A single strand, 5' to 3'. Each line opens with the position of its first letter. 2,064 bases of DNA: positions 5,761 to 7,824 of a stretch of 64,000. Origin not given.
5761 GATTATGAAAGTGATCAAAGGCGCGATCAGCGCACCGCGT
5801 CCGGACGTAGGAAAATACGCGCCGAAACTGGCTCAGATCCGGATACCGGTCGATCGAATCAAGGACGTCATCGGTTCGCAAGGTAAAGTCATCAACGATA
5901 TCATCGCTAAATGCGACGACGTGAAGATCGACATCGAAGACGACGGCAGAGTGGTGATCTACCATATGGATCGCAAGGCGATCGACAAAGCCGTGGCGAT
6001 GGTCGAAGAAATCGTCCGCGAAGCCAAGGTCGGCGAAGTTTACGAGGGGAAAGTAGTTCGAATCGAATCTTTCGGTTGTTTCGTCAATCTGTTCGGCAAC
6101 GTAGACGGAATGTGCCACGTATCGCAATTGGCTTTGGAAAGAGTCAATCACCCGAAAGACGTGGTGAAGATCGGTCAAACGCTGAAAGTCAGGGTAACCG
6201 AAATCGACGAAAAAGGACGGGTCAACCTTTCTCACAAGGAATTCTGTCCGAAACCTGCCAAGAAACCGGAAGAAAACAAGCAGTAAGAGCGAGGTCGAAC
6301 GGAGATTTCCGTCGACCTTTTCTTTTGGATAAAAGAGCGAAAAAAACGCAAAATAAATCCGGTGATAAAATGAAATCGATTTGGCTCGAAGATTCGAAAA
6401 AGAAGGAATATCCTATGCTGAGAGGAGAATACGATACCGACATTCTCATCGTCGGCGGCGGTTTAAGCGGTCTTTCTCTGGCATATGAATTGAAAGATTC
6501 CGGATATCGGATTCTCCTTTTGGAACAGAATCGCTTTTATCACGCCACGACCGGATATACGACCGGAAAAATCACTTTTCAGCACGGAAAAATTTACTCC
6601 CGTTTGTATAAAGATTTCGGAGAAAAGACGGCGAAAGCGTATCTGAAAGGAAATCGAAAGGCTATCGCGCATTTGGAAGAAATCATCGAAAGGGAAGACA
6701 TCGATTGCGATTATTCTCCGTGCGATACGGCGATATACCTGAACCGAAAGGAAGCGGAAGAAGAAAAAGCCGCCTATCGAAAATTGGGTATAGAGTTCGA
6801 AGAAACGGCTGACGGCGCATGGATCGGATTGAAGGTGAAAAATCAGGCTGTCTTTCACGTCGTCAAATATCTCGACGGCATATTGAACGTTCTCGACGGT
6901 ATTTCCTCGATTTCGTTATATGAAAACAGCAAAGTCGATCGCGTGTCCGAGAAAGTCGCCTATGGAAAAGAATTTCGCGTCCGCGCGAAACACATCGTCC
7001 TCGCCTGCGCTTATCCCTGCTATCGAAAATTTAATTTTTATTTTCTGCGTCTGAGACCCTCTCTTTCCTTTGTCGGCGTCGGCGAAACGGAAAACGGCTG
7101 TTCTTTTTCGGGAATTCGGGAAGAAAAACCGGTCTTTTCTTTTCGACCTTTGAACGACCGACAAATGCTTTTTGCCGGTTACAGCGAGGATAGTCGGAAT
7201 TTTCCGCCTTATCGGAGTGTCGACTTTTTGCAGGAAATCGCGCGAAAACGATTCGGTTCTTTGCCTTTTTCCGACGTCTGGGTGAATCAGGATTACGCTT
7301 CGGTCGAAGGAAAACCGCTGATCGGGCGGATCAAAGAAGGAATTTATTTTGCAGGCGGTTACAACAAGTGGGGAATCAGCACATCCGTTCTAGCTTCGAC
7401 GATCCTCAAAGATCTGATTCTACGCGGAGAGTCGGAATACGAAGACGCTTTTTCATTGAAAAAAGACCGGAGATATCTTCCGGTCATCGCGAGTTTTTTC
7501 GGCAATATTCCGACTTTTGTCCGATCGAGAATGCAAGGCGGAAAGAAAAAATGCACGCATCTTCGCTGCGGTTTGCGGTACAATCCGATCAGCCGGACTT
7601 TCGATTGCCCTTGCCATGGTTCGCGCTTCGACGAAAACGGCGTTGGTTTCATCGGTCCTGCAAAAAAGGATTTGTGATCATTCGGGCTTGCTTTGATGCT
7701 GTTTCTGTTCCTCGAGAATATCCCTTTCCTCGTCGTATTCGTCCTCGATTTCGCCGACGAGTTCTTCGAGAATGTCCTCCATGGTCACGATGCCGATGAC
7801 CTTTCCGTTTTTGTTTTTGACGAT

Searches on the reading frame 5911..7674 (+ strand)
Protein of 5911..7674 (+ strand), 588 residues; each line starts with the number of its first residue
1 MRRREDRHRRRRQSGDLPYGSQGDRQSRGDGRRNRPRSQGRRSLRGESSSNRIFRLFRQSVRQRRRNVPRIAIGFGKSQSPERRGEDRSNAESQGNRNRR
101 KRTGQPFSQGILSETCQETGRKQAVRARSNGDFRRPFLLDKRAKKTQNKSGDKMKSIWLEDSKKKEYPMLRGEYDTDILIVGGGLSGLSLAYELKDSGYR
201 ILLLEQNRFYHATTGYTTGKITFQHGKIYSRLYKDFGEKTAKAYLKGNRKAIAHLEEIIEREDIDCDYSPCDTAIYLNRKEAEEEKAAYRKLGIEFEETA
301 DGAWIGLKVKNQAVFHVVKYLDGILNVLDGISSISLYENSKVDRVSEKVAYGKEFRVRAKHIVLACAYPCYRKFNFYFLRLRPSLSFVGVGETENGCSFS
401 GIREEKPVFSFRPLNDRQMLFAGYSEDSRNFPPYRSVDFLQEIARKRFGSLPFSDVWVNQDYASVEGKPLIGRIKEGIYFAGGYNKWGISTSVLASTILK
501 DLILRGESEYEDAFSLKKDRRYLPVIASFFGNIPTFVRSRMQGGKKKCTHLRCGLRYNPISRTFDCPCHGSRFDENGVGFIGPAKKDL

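Call 33: search_protein_families(library=pfam, proteins=[window:5911-7674:+], max_evalue=0.00001)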
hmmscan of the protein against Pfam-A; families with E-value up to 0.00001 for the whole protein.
window:5911-7674:+ (588 aa): 3 families
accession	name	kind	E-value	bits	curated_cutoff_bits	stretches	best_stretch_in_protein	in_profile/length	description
PF01266.30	DAO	-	2.5e-28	100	27.9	1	177-500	1-351/353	FAD dependent oxidoreductase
PF13450.12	NAD_binding_8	-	2.8e-07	31.1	21.9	1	180-214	1-37/68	NAD(P)-binding Rossmann-like domain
PF00355.32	Rieske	-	3.5e-06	27.3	20.3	1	546-585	41-81/88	Rieske [2Fe-2S] domain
